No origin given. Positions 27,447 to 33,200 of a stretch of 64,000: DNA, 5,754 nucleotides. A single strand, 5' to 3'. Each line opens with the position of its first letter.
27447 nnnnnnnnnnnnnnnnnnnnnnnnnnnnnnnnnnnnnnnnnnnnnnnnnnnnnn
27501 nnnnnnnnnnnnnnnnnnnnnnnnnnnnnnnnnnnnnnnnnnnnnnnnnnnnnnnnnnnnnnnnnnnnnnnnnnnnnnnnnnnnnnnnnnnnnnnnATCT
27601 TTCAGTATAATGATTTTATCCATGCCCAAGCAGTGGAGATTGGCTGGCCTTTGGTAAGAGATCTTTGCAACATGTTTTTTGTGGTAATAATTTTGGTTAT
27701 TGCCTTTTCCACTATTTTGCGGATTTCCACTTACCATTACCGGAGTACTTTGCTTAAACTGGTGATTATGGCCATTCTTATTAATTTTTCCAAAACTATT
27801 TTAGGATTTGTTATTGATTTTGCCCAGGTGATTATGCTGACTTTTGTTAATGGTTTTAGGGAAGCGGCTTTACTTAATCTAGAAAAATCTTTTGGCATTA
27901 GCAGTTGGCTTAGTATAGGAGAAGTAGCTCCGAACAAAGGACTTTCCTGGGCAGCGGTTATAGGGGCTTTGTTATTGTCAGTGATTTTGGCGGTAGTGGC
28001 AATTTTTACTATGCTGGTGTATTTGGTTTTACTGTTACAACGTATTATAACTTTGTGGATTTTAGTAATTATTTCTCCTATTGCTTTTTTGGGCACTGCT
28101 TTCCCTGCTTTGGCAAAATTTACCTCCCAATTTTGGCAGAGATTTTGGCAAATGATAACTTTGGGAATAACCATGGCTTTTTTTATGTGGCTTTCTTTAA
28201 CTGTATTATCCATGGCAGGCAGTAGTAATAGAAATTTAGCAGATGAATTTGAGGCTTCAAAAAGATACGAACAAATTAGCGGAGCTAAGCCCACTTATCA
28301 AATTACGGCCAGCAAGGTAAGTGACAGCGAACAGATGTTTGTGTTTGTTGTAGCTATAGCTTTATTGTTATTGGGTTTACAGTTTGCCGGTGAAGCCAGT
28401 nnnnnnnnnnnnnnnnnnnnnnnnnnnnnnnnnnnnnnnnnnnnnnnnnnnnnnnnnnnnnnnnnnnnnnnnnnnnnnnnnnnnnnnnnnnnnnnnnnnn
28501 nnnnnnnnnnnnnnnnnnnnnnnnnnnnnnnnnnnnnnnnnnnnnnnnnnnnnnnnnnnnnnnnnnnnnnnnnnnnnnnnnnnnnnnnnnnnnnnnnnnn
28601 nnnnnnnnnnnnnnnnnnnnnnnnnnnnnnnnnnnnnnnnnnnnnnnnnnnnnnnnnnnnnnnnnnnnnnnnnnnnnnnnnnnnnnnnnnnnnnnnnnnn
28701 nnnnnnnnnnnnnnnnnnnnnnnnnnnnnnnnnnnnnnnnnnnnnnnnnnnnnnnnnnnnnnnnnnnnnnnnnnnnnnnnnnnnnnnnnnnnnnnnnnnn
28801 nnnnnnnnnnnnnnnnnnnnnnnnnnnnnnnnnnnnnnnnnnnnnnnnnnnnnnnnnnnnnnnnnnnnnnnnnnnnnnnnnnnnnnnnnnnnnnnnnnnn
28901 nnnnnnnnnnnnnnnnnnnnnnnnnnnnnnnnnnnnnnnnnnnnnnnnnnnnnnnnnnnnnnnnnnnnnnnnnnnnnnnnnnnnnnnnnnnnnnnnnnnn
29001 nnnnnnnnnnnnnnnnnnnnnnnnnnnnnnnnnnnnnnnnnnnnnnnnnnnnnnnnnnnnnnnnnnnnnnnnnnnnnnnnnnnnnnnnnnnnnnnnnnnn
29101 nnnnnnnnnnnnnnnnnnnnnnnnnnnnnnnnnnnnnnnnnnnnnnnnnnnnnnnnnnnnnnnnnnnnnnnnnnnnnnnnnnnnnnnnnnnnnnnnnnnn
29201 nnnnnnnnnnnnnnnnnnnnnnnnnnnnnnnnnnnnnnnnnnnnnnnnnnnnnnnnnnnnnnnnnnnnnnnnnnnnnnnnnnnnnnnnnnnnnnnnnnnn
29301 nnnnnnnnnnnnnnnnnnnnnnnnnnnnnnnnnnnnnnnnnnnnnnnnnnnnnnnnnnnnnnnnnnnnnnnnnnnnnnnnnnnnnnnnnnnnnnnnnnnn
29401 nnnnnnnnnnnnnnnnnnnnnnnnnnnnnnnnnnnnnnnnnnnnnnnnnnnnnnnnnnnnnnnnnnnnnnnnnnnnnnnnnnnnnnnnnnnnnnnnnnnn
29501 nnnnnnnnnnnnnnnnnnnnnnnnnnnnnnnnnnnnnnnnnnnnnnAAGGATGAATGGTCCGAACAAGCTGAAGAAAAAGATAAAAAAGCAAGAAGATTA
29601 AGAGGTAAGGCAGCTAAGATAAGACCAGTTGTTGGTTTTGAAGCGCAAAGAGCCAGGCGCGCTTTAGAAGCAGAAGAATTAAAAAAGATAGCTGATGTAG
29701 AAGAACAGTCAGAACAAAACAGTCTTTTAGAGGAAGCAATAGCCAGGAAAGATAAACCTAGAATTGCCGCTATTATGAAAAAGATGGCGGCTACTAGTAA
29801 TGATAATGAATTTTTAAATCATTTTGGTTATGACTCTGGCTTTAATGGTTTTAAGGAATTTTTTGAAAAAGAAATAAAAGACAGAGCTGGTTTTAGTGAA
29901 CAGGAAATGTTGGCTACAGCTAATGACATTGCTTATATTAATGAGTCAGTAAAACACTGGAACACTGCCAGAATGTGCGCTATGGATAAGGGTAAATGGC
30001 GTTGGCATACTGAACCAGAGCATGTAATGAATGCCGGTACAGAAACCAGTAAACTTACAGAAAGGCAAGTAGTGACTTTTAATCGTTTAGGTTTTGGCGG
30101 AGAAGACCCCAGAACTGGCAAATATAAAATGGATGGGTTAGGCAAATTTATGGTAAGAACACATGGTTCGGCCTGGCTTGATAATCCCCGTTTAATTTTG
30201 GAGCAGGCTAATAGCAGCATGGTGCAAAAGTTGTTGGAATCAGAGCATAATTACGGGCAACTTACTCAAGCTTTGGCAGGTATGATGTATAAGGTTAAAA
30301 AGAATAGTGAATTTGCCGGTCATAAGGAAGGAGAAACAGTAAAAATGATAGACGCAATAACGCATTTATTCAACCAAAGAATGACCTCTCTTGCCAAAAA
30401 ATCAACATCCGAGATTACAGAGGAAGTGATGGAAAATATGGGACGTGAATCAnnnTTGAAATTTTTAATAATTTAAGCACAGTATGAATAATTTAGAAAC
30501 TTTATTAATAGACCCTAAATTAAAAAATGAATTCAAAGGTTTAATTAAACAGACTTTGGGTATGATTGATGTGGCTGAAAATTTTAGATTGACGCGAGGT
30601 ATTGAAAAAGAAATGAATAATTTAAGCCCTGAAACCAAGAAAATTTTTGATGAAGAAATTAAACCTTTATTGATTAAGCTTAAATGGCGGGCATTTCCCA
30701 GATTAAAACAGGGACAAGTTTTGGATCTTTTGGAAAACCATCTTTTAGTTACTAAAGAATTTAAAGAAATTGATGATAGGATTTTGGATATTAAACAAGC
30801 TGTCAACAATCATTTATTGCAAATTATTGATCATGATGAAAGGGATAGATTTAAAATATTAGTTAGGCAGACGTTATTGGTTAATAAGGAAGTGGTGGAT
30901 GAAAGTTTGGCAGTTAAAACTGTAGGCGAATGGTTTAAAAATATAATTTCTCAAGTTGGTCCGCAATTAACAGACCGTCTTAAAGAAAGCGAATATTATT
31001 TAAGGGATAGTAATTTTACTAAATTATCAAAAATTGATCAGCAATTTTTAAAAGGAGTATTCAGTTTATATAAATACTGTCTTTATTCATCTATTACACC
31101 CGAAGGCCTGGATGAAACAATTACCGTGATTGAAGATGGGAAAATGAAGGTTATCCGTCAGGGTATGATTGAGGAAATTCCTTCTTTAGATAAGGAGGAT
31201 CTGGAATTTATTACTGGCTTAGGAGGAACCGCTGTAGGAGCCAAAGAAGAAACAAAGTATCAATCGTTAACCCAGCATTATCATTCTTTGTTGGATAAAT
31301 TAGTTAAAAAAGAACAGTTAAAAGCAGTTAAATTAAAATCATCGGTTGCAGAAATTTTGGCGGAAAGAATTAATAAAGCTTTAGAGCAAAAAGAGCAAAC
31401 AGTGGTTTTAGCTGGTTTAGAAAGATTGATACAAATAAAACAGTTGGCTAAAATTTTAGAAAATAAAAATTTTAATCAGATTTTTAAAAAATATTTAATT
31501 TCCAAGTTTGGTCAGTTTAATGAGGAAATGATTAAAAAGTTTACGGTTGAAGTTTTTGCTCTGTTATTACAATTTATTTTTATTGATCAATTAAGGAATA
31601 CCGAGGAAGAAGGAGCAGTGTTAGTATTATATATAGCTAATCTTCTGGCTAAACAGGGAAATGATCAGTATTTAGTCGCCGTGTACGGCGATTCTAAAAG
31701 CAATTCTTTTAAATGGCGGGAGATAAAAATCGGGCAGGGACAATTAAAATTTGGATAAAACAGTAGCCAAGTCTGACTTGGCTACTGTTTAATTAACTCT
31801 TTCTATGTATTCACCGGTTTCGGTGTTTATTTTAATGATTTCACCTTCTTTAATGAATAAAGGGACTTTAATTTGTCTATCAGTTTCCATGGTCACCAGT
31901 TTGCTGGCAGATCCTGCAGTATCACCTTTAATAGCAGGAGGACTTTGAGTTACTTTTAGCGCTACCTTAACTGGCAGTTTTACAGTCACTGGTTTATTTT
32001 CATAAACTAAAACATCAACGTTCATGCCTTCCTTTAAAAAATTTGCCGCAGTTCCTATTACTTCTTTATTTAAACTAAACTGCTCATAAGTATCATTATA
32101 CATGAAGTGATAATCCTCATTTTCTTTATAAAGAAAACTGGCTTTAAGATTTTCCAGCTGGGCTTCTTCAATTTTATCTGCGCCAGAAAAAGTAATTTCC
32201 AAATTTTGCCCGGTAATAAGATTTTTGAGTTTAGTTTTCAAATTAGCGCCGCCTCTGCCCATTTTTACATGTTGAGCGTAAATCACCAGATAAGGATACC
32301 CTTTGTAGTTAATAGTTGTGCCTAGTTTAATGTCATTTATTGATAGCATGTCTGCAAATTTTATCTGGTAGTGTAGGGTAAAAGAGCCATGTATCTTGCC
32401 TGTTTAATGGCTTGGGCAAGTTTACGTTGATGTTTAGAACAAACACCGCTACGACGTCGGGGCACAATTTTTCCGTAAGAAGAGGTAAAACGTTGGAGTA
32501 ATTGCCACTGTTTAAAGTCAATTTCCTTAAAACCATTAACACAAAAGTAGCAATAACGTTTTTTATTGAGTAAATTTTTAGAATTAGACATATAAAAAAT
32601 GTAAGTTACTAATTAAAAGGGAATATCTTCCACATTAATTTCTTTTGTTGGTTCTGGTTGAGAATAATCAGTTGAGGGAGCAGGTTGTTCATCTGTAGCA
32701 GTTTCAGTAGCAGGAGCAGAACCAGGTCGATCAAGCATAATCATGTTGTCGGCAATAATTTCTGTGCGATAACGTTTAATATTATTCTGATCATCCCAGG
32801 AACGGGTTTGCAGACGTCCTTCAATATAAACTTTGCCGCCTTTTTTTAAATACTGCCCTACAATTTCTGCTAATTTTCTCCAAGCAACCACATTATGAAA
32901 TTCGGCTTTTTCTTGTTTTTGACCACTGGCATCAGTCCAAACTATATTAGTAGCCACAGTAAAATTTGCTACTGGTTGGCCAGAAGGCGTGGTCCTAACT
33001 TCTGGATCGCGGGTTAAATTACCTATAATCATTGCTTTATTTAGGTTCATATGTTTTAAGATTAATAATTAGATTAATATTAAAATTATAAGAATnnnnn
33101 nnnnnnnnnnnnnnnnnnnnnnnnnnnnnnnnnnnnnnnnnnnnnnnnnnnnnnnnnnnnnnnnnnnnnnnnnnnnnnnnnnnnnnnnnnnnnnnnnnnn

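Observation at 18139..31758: T4SS-like surface module: giant 2770-aa Cys-rich CBM-bearing protein translationally coupled to a VirB6-like membrane protein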

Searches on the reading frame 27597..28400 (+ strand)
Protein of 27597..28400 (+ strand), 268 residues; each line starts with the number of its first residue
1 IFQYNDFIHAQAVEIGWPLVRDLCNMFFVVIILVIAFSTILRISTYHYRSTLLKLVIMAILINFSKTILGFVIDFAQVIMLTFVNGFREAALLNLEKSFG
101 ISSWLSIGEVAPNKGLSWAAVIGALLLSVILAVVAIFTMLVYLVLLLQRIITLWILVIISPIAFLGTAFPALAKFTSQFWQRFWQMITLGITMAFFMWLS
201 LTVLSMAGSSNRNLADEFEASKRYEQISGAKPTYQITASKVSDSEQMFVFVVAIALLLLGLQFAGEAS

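Call 87: search_dna_similar(query=window:27597-28400:+, collection=plasmids, mode=protein, max_evalue=10, max_rows=15)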
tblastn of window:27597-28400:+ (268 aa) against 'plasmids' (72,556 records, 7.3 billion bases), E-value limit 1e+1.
Records with a match: 1; places in all: 1; records where one place covers at least 80% of the query: 0.
Best place of each record, by identity: <60% 1.
By first word of the organism name: Bacillus 1.
By predicted mobility (MOB-suite, as given by PLSDB): non-mobilizable 1.
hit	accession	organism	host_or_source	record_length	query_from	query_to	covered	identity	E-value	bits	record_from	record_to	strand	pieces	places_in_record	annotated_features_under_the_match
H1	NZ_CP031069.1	Bacillus sp. JAS24-2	cell culture,soil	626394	18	116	37%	30.4%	5e+0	36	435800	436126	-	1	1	HXXEE domain-containing protein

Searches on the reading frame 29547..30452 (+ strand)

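Call 82: search_protein_families(library=pfam, proteins=[window:29547-30452:+], max_evalue=1)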
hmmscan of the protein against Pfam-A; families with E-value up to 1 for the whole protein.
window:29547-30452:+ (302 aa): 2 families
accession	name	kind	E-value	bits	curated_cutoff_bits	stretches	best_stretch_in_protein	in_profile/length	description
PF08231.17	SYF2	-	1e-05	26.3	23.5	1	4-140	12-136/154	SYF2 splicing factor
PF14027.11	Questin_oxidase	-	0.082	12.9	27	1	43-116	20-76/340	Questin oxidase-like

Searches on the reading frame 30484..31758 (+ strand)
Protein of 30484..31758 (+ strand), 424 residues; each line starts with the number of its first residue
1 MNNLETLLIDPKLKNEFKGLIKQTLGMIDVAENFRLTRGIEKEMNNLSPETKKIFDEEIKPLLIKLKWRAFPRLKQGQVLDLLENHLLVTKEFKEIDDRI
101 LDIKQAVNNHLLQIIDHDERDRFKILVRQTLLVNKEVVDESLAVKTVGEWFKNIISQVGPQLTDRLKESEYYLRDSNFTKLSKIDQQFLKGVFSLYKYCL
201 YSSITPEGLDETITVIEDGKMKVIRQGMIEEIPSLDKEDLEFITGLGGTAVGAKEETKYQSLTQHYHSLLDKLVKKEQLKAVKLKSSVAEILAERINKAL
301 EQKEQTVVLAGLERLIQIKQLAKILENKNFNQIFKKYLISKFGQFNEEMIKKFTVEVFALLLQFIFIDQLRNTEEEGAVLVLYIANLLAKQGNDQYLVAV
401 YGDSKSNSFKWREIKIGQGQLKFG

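Call 6: search_protein_families(library=pfam, proteins=[window:30484-31758:+], max_evalue=0.01)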
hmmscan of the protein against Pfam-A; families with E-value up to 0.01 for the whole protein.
window:30484-31758:+ (424 aa): 0 families

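Call 9: search_protein_families(library=ncbifam, proteins=[window:30484-31758:+], max_evalue=1)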
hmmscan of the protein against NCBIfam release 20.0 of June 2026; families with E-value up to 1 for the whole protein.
window:30484-31758:+ (424 aa): 0 families

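Call 82: search_protein_families(library=pfam, proteins=[window:30484-31758:+], max_evalue=1)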
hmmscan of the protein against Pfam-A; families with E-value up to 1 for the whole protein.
window:30484-31758:+ (424 aa): 3 families
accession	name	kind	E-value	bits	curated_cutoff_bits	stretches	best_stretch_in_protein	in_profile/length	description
PF00651.37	BTB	-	0.083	13.5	20.5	1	333-389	36-94/110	BTB/POZ domain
PF20499.3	DUF6729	-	0.17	11.9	27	1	78-165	95-179/229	Domain of unknown function (DUF6729)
PF21428.2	Gp7_helical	-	0.18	12.2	27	0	170-189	14-33/47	Baseplate wedge protein gp7, helical domain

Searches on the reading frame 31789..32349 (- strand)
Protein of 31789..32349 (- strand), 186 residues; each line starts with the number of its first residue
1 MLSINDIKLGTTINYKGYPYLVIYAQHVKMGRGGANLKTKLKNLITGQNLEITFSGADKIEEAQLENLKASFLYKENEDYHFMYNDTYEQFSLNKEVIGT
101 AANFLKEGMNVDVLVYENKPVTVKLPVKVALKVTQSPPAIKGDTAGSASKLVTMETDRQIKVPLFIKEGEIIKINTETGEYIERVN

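Call 6: search_protein_families(library=pfam, proteins=[window:31789-32349:-], max_evalue=0.01)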
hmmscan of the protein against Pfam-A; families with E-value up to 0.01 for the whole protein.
window:31789-32349:- (186 aa): 3 families
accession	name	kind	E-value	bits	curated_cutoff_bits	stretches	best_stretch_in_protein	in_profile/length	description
PF09285.17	Elong-fact-P_C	-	4.8e-23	81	25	1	129-184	1-56/56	Elongation factor P, C-terminal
PF01132.26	EFP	-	2.4e-21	75.9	27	1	70-121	3-54/54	Elongation factor P (EF-P) OB domain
PF08207.18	EFP_N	-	1.1e-19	70.6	23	1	3-60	1-58/58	Elongation factor P (EF-P) KOW-like domain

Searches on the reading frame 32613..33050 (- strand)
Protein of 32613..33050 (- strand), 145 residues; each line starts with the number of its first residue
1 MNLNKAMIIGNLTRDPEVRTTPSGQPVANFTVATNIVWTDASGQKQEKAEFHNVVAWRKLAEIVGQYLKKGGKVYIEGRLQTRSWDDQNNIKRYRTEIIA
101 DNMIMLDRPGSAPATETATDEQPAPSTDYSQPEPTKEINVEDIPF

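Call 7: search_protein_families(library=pfam, proteins=[window:32613-33050:-], max_evalue=0.001)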
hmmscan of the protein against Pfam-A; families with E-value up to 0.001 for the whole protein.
window:32613-33050:- (145 aa): 2 families
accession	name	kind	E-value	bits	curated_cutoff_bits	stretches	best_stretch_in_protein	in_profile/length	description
PF00436.31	SSB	-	3.4e-41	139.9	26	1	3-106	1-104/104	Single-strand binding protein family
PF22657.2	SSB_1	-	0.00033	21.2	27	1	4-85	1-80/91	Another single-strand binding protein family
